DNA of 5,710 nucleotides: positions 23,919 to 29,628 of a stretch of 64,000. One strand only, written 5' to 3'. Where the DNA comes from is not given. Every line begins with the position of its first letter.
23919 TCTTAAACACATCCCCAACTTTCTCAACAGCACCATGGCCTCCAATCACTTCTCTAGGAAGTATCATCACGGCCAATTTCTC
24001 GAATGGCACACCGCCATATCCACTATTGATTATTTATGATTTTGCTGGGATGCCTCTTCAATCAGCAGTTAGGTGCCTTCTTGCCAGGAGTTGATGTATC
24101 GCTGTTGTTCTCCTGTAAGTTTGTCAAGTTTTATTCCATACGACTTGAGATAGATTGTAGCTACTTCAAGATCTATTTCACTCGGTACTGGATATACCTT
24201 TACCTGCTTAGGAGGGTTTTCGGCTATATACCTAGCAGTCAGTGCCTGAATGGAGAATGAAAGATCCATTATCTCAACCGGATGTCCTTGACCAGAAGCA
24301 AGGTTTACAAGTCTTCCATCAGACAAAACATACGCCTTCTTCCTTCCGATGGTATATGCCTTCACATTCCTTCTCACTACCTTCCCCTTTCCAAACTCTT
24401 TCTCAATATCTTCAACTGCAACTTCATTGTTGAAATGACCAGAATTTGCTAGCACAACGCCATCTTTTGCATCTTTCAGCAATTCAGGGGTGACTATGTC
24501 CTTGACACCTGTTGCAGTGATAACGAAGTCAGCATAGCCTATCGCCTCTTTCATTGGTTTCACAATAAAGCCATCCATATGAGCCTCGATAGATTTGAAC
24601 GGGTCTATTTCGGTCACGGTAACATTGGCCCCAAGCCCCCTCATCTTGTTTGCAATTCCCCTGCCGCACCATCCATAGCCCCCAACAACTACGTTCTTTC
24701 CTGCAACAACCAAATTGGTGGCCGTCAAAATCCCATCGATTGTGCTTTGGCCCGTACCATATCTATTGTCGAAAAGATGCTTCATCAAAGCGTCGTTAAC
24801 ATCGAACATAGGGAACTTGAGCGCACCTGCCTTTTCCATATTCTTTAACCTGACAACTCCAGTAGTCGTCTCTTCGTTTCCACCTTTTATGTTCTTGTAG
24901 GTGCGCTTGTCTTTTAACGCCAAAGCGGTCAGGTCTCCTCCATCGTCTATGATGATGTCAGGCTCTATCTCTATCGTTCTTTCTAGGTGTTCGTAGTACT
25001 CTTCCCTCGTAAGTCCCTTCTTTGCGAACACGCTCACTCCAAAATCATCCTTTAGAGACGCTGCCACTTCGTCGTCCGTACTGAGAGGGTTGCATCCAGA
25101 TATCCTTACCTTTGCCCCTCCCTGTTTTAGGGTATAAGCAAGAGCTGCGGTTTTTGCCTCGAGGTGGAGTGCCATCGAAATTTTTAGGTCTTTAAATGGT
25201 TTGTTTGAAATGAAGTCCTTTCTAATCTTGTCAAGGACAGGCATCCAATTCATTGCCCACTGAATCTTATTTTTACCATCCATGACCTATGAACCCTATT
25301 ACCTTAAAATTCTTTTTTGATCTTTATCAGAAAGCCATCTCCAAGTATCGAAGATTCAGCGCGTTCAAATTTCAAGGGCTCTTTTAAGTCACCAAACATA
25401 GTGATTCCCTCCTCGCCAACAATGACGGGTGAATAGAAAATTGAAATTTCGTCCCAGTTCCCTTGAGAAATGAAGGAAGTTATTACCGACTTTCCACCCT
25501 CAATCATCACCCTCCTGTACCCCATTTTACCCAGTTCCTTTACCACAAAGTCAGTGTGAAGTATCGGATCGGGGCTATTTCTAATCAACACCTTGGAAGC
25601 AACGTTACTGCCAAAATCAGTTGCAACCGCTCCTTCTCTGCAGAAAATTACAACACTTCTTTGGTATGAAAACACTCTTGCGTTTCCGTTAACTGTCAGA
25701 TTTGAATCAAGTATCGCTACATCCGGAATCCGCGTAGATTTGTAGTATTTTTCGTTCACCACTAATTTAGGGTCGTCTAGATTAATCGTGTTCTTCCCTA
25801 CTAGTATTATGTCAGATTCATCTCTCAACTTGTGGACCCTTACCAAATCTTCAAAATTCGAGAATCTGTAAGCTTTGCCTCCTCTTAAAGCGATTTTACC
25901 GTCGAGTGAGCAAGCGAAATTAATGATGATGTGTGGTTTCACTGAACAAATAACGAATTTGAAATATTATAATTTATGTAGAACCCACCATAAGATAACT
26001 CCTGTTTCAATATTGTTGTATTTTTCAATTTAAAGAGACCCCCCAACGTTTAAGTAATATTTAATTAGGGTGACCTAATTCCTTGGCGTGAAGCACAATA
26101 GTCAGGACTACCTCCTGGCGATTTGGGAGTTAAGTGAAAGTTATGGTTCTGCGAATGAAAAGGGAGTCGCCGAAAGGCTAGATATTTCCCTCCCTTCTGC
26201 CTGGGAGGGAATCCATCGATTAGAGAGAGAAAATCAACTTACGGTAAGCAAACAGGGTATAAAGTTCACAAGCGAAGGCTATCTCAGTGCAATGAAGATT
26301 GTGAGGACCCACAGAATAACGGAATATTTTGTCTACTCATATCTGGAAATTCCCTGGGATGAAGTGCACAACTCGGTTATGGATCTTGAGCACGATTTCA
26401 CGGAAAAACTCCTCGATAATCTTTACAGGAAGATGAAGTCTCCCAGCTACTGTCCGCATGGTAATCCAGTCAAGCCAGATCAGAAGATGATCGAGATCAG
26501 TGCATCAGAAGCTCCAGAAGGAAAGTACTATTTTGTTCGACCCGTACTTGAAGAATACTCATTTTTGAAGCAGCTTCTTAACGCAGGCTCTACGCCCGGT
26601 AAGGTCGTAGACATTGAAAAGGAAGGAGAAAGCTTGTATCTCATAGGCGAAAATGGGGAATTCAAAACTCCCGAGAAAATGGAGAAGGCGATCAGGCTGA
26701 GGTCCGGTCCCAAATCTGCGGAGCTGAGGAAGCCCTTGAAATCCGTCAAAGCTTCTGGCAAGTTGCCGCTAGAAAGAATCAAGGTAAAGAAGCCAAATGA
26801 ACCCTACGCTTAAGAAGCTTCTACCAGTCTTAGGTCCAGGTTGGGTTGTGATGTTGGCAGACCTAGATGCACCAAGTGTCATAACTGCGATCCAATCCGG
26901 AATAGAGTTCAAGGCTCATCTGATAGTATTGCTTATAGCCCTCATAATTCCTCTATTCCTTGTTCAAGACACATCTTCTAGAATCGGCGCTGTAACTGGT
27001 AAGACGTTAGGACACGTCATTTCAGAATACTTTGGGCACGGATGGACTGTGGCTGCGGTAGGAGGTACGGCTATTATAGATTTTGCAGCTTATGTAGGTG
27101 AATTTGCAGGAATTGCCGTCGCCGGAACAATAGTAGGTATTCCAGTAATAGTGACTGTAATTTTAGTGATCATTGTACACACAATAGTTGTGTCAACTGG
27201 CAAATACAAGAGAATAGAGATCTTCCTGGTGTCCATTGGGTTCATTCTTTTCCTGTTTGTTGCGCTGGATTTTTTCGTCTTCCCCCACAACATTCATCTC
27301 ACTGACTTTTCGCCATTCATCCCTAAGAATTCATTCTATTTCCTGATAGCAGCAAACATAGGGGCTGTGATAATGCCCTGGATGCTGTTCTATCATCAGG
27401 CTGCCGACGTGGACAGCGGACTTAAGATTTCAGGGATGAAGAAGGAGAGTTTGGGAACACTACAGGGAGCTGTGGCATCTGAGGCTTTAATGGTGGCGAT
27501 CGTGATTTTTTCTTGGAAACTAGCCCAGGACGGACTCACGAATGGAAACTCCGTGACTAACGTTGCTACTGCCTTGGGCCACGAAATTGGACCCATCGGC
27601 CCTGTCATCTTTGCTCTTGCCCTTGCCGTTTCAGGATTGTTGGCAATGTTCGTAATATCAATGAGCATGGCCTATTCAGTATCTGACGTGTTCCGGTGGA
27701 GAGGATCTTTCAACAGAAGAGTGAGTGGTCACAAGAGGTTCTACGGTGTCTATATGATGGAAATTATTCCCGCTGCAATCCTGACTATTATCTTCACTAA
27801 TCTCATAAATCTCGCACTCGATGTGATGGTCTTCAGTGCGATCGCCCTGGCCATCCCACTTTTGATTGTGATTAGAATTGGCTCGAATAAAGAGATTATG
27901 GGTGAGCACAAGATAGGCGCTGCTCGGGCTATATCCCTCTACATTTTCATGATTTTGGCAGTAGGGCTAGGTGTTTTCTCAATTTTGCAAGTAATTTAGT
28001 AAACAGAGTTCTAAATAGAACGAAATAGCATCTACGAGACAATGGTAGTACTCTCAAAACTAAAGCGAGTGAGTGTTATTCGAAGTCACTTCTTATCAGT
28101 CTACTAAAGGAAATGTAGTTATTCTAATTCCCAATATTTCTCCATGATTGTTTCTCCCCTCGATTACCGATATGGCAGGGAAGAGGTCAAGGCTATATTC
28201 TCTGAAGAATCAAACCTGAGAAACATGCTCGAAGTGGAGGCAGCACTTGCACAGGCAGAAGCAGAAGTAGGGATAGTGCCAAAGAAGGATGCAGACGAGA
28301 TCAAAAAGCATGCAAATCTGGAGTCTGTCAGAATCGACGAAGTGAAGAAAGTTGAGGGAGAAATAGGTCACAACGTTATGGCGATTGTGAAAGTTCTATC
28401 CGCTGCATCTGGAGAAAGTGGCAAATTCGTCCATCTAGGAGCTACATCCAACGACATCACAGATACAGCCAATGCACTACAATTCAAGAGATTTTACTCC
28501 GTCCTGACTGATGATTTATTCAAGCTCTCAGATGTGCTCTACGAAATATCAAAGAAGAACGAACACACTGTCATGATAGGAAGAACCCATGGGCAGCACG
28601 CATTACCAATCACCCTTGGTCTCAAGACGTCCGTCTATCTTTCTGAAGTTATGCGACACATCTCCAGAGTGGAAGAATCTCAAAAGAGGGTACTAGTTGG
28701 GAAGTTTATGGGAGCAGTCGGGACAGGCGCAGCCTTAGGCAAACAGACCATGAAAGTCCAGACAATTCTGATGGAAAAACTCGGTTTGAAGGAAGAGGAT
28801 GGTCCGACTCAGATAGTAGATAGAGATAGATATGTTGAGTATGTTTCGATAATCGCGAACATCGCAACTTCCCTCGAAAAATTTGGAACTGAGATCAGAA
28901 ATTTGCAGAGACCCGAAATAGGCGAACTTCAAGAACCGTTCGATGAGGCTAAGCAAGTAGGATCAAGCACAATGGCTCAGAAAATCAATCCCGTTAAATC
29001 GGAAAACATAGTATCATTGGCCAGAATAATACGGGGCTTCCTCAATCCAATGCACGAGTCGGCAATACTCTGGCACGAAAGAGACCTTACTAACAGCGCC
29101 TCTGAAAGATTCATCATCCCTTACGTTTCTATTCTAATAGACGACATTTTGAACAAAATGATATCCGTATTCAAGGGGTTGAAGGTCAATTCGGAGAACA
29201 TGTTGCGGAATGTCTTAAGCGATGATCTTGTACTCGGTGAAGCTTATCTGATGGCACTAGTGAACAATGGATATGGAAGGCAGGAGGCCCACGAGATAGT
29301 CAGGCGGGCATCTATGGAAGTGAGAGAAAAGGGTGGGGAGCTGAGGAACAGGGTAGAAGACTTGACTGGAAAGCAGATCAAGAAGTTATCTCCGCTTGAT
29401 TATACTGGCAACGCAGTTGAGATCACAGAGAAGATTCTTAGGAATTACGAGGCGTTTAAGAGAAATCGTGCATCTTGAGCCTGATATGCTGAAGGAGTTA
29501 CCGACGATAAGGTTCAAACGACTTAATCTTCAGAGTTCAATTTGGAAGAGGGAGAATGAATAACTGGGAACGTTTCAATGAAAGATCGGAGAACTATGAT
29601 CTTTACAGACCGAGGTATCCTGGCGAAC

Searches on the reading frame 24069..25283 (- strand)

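Call 12: search_protein_families(library=ncbifam, max_evalue=0.00001, proteins=[window:24069-25283:-])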
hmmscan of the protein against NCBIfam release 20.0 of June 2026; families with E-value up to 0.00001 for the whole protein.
window:24069-25283:- (404 aa): 9 families
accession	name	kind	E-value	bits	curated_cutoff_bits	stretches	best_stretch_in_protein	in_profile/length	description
NF004005.0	PRK05476.2-3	equivalog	5.7e-176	585.4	275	1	2-402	15-417/418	adenosylhomocysteinase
TIGR00936.1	ahcY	equivalog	2.2e-162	540.7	497.6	1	2-404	11-416/416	adenosylhomocysteinase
NF004010.0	PRK05476.3-3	equivalog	1.4e-83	281.3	512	1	2-394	17-420/432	adenosylhomocysteinase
NF004009.0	PRK05476.3-2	equivalog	1.1e-73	248.8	485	1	3-385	78-460/487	adenosylhomocysteinase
NF004008.0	PRK05476.3-1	equivalog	4.8e-27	94.9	440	1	35-356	16-302/326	adenosylhomocysteinase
TIGR02853.1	spore_dpaA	equivalog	1.7e-06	27.6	319.65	1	180-275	136-233/287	dipicolinic acid synthetase subunit A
NF005559.1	PRK07231.1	subfamily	6.7e-06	25.8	215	0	195-333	4-143/249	glucose 1-dehydrogenase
NF006162.0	PRK08306.1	equivalog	8.6e-06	25.3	261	0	181-277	140-238/297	dipicolinate synthase subunit DpsA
NF004017.0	PRK05479.1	equivalog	9.4e-06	24.6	336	0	192-273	14-99/337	ketol-acid reductoisomerase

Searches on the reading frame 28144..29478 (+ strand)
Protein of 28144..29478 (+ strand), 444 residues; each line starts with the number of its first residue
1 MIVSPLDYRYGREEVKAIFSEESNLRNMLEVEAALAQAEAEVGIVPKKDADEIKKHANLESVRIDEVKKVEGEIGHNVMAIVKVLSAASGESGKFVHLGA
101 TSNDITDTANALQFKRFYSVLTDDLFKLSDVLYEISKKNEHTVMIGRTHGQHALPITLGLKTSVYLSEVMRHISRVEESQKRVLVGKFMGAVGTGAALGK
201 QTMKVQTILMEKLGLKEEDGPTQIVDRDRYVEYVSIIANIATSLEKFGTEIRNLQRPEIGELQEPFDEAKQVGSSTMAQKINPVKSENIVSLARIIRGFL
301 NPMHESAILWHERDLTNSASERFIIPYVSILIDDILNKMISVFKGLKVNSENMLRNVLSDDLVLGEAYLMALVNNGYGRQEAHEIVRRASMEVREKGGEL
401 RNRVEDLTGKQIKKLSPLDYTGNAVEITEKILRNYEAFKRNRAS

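Call 12: search_protein_families(library=ncbifam, max_evalue=0.00001, proteins=[window:28144-29478:+])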
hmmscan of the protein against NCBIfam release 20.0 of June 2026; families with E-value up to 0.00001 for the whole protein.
window:28144-29478:+ (444 aa): 18 families
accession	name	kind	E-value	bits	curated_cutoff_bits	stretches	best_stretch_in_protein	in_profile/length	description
TIGR00928.1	purB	equivalog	1e-128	429.9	326.2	1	6-431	1-435/436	adenylosuccinate lyase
NF006500.1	PRK08937.2-4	subfamily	4.9e-94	315.6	626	1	9-433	13-444/448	adenylosuccinate lyase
NF052536.2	CoM_syn_XcbD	exception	1.5e-92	310.7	600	1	10-405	14-408/443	3-sulfopropionylcysteine synthase XcbD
NF006554.0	PRK09053.1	equivalog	2.9e-80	270.3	595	1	7-437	10-450/453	3-carboxy-cis,cis-muconate cycloisomerase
TIGR02426.1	protocat_pcaB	equivalog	2.6e-65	220.6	355.75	1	10-345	6-337/338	3-carboxy-cis,cis-muconate cycloisomerase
NF004631.0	PRK05975.1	equivalog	9.7e-53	179.4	371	1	10-328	15-327/352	3-carboxy-cis,cis-muconate cycloisomerase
NF052556.1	NtrsucLyaStm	equivalog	2.7e-43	148.5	650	1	15-432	27-464/466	nitrosuccinate lyase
NF006764.0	PRK09285.1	equivalog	7.4e-43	146.6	446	1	2-431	8-455/456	adenylosuccinate lyase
TIGR00838.1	argH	equivalog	2.1e-25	89.7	279.5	1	29-416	32-412/455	argininosuccinate lyase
NF008909.0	PRK12273.1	subfamily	2.4e-19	69.6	510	1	100-296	141-342/474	aspartate ammonia-lyase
TIGR00979.1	fumC_II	equivalog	9.9e-17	60.8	664.75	1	100-299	135-340/458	class II fumarate hydratase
NF008964.0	PRK12308.1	equivalog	9e-16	57.3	657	1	37-417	42-415/624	argininosuccinate lyase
NF011092.0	PRK14515.1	subfamily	5.5e-13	48.6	876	1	95-294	140-344/479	aspartate ammonia-lyase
TIGR00839.1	aspA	equivalog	2.5e-12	46.5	681.2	1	97-293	133-334/468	aspartate ammonia-lyase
NF002563.0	PRK02186.1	subfamily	1.2e-09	37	625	1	24-353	437-764/890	argininosuccinate lyase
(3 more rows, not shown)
